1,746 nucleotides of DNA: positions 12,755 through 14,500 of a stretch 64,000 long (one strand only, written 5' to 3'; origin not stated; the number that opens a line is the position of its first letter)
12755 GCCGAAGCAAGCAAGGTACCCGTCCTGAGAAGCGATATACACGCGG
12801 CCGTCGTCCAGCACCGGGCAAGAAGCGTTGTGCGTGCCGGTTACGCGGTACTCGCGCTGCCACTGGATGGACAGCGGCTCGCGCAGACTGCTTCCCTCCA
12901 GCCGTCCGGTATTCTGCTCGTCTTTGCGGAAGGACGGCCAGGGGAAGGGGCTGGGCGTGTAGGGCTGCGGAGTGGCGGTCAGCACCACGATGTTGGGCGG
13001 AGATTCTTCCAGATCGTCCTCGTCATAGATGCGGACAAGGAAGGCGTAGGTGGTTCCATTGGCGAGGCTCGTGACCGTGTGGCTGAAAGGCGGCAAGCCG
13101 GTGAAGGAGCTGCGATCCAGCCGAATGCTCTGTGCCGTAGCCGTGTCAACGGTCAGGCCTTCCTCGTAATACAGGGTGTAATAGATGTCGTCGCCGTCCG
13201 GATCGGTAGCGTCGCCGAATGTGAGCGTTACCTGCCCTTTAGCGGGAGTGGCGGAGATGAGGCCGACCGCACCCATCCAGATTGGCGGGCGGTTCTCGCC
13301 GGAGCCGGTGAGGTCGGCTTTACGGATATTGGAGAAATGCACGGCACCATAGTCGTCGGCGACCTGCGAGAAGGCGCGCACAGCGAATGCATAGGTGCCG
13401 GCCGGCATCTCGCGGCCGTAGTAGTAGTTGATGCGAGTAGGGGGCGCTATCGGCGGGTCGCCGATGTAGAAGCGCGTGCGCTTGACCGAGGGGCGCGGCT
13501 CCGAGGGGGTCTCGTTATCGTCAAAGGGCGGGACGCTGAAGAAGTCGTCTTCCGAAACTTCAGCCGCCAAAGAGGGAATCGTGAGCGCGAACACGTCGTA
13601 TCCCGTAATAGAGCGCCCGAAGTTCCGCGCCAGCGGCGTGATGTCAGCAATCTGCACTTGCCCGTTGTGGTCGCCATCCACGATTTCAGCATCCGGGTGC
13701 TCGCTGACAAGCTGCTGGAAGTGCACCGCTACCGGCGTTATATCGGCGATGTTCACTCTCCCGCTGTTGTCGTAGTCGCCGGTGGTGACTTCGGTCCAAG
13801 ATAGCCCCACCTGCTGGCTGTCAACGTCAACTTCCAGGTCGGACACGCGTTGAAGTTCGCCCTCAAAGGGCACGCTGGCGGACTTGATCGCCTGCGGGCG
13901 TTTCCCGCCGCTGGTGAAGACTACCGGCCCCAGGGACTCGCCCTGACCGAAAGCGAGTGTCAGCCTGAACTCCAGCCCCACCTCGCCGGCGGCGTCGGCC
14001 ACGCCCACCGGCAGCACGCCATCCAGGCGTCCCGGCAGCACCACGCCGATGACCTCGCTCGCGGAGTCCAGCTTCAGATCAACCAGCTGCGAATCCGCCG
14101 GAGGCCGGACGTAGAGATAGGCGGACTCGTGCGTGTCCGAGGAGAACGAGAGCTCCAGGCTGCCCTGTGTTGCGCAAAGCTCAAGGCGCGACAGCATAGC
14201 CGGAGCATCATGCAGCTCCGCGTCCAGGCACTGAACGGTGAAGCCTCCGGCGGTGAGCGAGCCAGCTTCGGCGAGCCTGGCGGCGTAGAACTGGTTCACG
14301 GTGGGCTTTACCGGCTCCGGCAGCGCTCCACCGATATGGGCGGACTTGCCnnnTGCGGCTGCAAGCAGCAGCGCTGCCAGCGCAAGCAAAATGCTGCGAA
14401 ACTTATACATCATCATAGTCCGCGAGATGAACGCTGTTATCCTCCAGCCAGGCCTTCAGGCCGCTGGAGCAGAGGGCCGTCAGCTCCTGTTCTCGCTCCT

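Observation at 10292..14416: Giant lipoprotein combining a BamB-like PQQ beta-propeller, Fn3-like modules and a dockerin-type Ca-binding repeat pair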

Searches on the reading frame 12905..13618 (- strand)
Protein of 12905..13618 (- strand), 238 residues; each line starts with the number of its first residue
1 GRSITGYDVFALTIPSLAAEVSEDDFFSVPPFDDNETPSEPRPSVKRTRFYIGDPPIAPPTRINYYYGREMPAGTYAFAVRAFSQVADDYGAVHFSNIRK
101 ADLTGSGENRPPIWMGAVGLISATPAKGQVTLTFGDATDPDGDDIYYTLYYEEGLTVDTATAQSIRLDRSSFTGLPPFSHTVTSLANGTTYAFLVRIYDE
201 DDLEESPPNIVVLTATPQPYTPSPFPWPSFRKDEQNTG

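Call 8: search_protein_families(library=pfam, proteins=[window:12905-13618:-], max_evalue=10)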
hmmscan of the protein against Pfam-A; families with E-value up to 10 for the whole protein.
seq(238 aa): 2 families
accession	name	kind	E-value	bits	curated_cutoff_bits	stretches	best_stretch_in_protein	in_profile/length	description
PF00041.27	fn3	-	0.013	16.2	25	1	130-208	16-80/84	Fibronectin type III domain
PF16656.11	Pur_ac_phosph_N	-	0.096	13.7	30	1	126-196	11-79/93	Purple acid Phosphatase, N-terminal domain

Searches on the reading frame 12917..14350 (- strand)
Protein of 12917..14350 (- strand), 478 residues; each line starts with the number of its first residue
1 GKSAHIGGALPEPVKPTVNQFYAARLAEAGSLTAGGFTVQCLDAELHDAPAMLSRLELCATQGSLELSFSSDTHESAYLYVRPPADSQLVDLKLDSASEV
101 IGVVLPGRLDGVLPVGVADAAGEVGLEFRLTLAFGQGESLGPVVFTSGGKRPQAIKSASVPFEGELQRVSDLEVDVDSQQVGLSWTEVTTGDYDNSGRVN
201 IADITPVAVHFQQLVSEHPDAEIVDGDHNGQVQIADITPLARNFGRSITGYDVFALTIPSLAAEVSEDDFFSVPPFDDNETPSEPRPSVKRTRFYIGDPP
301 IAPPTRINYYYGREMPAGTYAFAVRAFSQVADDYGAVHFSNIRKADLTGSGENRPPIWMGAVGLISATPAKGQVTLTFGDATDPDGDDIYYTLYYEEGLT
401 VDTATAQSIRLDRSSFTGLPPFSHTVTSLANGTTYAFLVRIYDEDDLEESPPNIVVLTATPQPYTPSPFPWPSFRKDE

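Call 35: predict_structure(alignment_id=A5)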
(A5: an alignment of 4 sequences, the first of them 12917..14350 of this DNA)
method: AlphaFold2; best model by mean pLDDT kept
length: 478 residues; sequences in the alignment: 4
mean_pLDDT: 56.5   pTM: 0.38
mean pLDDT of the five models: 56.5, 52.5, 52.2, 49.8, 48.0
residues with pLDDT >= 90: 15; 70-90: 123; 50-70: 136; < 50: 204
segments of 3 or more residues with pLDDT < 50: 1-20, 43-47, 106-109, 121-123, 141-143, 146-166, 189-250, 272-304, 312-314, 328-338, 350-362, 451-453, 461-478
pLDDT, mean of each block of 10 residues (from residue 1): 36 44 59 87 54 87 89 71 80 71 52 63 68 75 47 34 48 60 55 32 31 27 27 33 36 64 68 41 37 40 51 57 58 44 64 37 59 73 59 81 84 74 83 74 67 51 39 37
secondary structure, 60 per line:
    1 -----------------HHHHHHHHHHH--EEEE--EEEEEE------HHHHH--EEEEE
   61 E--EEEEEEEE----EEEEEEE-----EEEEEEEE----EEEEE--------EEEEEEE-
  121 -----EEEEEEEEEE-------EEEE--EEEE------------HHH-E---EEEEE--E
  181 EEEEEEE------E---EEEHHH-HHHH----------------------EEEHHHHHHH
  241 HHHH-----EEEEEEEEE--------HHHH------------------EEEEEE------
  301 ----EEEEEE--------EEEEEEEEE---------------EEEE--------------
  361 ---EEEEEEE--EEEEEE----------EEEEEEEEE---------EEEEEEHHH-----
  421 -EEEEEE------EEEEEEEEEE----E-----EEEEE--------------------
elements in order: H18-28 E31-34 E37-42 H49-53 E56-61 E64-71 E76-82 E88-95 E100-104 E113-119 E126-135 E143-146 E149-152 E173-177 E180-187 E198-200 H205-208 E231-233 H234-244 E250-258 H267-270 E289-294 E305-310 E319-327 E343-346 E364-370 E373-378 E389-397 E407-412 E422-427 E434-443 E454-458

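Call 45: fold_search(model_id=the predicted structure, library=pdb)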
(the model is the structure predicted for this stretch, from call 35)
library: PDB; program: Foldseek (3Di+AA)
matches with E <= 10: 1707; with E <= 0.001: 422
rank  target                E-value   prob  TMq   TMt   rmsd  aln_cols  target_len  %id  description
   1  7tyj_B                8.6e-09  1.00  0.19  0.24  19.1       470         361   12  Cryo-EM Structure of insulin receptor-related receptor (IRR) in apo-state captured at pH 7. The 3D refinement was focu (released 2023-02-15)
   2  5e55_A                9.5e-09  1.00  0.17  0.25  17.2       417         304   13  Crystal structure of mouse CNTN6 FN1-FN3 domains (released 2016-08-31)
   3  7y8s_A                1.1e-08  1.00  0.22  0.33  14.1       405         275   12  Crystal structure of sDscam FNIII1-3 domains, isoform beta2v6 (released 2023-05-24)
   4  6x3a                  1.1e-08  1.00  0.22  0.32  14.4       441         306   12  Crystal structure of the FN4-FN6 domains of human PTPRD (released 2021-05-26)
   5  7ndg_B                1.5e-08  1.00  0.20  0.30  17.2       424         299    9  Cryo-EM structure of the ternary complex between Netrin-1, Neogenin and Repulsive Guidance Molecule B (released 2021-03-31)
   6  6xay_B                1.6e-08  1.00  0.20  0.30  16.2       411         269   15  Structure of a fragment of human fibronectin containing the 10th, 11th and 12th type III domains (released 2021-06-09)
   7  5u8q_A                1.8e-08  1.00  0.19  0.13  20.3       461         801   11  Structure of the ectodomain of the human Type 1 insulin-like growth factor receptor in complex with IGF-I (released 2018-02-28)
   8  7ne1_B                2.0e-08  1.00  0.21  0.30  17.6       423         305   11  Structure of the complex between Netrin-1 and its receptor Neogenin (released 2021-03-31)
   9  7mrq                  2.9e-08  1.00  0.20  0.29  14.2       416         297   13  Chicken CNTN4 FN1-FN3 domains with T751A, V752A, Y781A, E786A mutations (released 2022-01-05)
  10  5e52                  3.1e-08  1.00  0.23  0.32  16.2       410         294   14  Crystal structure of human CNTN5 FN1-FN3 domains (released 2016-08-31)
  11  6tpw                  3.4e-08  1.00  0.19  0.23  16.3       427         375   12  Crystal structures of FNIII domain one through four of the human leucocyte common antigen-related protein ( LAR) (released 2020-05-13)
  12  3l5j_B                3.4e-08  1.00  0.17  0.27  18.4       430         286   13  Crystal structure of FnIII domains of human GP130 (Domains 4-6) (released 2010-05-12)
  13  6xay_A                3.6e-08  1.00  0.21  0.32  17.4       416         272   13  Structure of a fragment of human fibronectin containing the 10th, 11th and 12th type III domains (released 2021-06-09)
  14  7tym_A                4.0e-08  1.00  0.19  0.14  18.9       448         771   13  Cryo-EM Structure of insulin receptor-related receptor (IRR) in active-state captured at pH 9. The 3D refinement was a (released 2023-02-15)
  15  5e53_A                4.2e-08  1.00  0.18  0.29  15.4       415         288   10  Crystal structure of chicken CNTN1 FN1-FN3 domains (released 2016-08-31)
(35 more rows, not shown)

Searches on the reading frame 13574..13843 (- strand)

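Call 8: search_protein_families(library=pfam, proteins=[window:13574-13843:-], max_evalue=10)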
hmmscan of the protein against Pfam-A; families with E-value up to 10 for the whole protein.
seq(90 aa): 4 families
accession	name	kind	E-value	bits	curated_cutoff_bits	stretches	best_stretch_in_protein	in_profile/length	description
PF00404.24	Dockerin_1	-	0.025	15.2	22.9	1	22-73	2-54/57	Dockerin type I domain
PF14124.11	DUF4291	-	0.048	14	27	1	6-52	124-168/180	Domain of unknown function (DUF4291)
PF13499.12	EF-hand_7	-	0.15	12.9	30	0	23-48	12-35/67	EF-hand domain pair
PF00036.39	EF-hand_1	-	0.25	11.4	25.4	0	54-66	8-20/29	EF hand domain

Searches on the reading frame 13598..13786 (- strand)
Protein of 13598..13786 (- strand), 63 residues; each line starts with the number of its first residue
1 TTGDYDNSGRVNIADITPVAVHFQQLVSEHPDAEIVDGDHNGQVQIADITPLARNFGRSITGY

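Call 20: search_solved_structures(query=A2, max_evalue=10, show_alignments=3)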
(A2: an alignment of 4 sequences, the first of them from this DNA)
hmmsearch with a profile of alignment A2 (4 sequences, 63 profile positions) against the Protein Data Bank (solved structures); distinct sequences matched with E-value up to 10: 94 (the best 60 are shown).
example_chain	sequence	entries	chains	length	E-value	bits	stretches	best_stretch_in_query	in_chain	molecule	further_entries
2y3n_B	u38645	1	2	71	1.4e-06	31.6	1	3-59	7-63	CELLULOSOMAL FAMILY-48 PROCESSIVE GLYCOSIDE HYDROLASE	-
4fl4_A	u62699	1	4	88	1.1e-05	28.7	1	2-60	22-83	Glycoside hydrolase family 9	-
4u3s_B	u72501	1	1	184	9.2e-05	25.8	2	4-29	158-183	Cellulosomal scaffoldin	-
4cj0_A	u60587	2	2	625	0.00019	24.8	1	3-60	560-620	ENDOGLUCANASE D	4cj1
1clc_A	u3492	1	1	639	0.00019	24.7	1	3-60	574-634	ENDOGLUCANASE CELD; EC: 3.2.1.4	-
4wi0_B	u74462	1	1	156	0.001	22.4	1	4-28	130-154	Cellulosomal scaffoldin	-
2ccl_B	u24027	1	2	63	0.0021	21.4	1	3-60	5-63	ENDO-1,4-BETA-XYLANASE Y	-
1ohz_B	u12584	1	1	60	0.0093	19.3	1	3-60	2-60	ENDO-1,4-BETA-XYLANASE Y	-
2yik_A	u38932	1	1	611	0.017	18.5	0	29-60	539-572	ENDOGLUCANASE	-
4dh2_B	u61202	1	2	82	0.04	17.3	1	2-49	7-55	Dockerin type 1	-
2vn6_B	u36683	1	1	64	0.13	15.6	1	3-54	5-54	ENDOGLUCANASE A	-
2rrt_A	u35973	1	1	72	0.14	15.6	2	4-52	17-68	Calmodulin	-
2vn5_B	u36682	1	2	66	0.14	15.5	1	3-54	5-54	ENDOGLUCANASE A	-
2b59_B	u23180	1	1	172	0.15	15.5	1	2-59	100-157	Cellulosomal scaffolding protein A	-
6xxx_AAA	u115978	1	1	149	0.16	15.4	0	35-61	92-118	Calmodulin-1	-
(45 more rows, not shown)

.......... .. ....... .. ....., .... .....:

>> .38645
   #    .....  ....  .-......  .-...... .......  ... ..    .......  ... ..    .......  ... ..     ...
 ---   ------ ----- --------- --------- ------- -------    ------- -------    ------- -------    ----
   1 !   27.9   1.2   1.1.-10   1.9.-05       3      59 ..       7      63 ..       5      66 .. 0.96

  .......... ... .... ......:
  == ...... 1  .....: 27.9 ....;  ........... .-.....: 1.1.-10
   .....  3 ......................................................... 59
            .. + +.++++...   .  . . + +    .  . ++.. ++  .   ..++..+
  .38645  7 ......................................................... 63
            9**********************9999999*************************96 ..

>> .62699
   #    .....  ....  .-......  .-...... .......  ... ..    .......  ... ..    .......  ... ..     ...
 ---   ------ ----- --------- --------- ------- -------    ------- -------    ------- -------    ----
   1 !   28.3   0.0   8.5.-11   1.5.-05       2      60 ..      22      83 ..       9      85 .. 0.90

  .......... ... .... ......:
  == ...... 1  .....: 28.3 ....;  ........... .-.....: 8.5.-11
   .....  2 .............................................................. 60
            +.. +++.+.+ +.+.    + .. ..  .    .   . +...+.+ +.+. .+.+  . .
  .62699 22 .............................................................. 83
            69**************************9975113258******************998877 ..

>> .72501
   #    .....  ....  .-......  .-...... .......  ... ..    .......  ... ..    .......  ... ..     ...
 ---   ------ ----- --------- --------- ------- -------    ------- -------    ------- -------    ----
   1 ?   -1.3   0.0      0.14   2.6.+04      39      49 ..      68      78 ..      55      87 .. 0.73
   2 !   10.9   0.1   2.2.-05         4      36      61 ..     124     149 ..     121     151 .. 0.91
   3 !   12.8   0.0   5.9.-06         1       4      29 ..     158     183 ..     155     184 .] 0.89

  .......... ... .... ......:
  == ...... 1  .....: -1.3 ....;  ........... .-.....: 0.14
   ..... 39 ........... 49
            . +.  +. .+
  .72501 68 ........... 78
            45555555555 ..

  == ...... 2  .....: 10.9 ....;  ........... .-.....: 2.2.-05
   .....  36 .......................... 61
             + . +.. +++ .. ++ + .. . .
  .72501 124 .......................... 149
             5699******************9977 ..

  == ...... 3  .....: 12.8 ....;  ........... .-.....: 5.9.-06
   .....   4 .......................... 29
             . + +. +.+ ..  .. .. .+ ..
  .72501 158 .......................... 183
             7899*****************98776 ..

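Call 21: search_protein_families(library=pfam, alignment_id=A2, max_evalue=10)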
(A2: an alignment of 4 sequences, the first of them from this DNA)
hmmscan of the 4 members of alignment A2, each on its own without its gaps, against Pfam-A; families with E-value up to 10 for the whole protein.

A. member 1, seq(63 aa): 3 families
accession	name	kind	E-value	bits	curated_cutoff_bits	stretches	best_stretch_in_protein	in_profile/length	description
PF00404.24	Dockerin_1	-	0.011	16.4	22.9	1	3-54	2-54/57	Dockerin type I domain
PF13499.12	EF-hand_7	-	0.073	13.9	30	1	4-44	12-57/67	EF-hand domain pair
PF00036.39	EF-hand_1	-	0.1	12.6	25.4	0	35-47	8-20/29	EF hand domain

B. families by the number of members that match (of 4 scanned): 5 families
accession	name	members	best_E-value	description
PF00404.24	Dockerin_1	4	3.2e-07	Dockerin type I domain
PF00036.39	EF-hand_1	4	0.0015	EF hand domain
PF13499.12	EF-hand_7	3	0.042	EF-hand domain pair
PF13405.12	EF-hand_6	1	0.0048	EF-hand domain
PF13202.12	EF-hand_5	1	0.21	EF hand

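Call 85: search_solved_structures(query=A7, max_evalue=0.01, show_alignments=1)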
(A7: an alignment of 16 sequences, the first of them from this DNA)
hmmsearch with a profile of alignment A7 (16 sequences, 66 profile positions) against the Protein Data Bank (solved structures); distinct sequences matched with E-value up to 0.01: 14.
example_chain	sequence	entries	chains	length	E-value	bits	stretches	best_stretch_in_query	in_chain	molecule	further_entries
4fl4_A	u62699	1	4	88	1.3e-06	31.8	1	2-64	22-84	Glycoside hydrolase family 9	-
6g6o_A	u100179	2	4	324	2.9e-06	30.7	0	33-53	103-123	Ika8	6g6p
2y3n_B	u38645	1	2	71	1.9e-05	28.1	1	3-62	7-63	CELLULOSOMAL FAMILY-48 PROCESSIVE GLYCOSIDE HYDROLASE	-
4cj0_A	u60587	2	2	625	4.6e-05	26.9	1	3-64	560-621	ENDOGLUCANASE D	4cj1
1clc_A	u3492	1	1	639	4.8e-05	26.8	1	3-64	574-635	ENDOGLUCANASE CELD; EC: 3.2.1.4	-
4wi0_B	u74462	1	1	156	0.00021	24.8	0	38-61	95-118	Cellulosomal scaffoldin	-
2rrt_A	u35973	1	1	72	0.00028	24.3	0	4-55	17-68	Calmodulin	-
4u3s_B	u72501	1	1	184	0.00031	24.2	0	38-61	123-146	Cellulosomal scaffoldin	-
2ccl_B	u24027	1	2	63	0.0012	22.4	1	2-63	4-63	ENDO-1,4-BETA-XYLANASE Y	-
9e5c_6u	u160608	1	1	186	0.002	21.6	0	22-61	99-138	Centrin, putative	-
1ohz_B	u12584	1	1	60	0.0029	21.1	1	2-63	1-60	ENDO-1,4-BETA-XYLANASE Y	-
6g6q_A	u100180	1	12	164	0.0041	20.6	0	33-53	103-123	Ika4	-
6ui4_B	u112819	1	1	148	0.0044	20.5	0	4-55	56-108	Calmodulin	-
2vn5_B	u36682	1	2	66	0.0077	19.7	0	3-55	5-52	ENDOGLUCANASE A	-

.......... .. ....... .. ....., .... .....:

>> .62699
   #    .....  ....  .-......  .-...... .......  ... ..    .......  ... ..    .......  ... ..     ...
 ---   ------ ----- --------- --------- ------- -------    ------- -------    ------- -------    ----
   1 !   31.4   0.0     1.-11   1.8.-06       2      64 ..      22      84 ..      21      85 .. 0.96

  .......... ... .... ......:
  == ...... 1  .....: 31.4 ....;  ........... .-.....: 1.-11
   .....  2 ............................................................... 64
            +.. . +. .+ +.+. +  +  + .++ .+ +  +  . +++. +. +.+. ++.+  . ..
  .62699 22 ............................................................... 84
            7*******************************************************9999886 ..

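Call 86: search_protein_families(library=pfam, alignment_id=A7, max_evalue=0.01)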
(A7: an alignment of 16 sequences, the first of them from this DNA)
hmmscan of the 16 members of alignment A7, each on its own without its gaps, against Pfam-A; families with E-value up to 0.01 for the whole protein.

A. member 1, seq(63 aa): 0 families

B. families by the number of members that match (of 16 scanned): 3 families
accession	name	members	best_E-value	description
PF00404.24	Dockerin_1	9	3.2e-07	Dockerin type I domain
PF00036.39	EF-hand_1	1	0.0015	EF hand domain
PF13405.12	EF-hand_6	1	0.0048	EF-hand domain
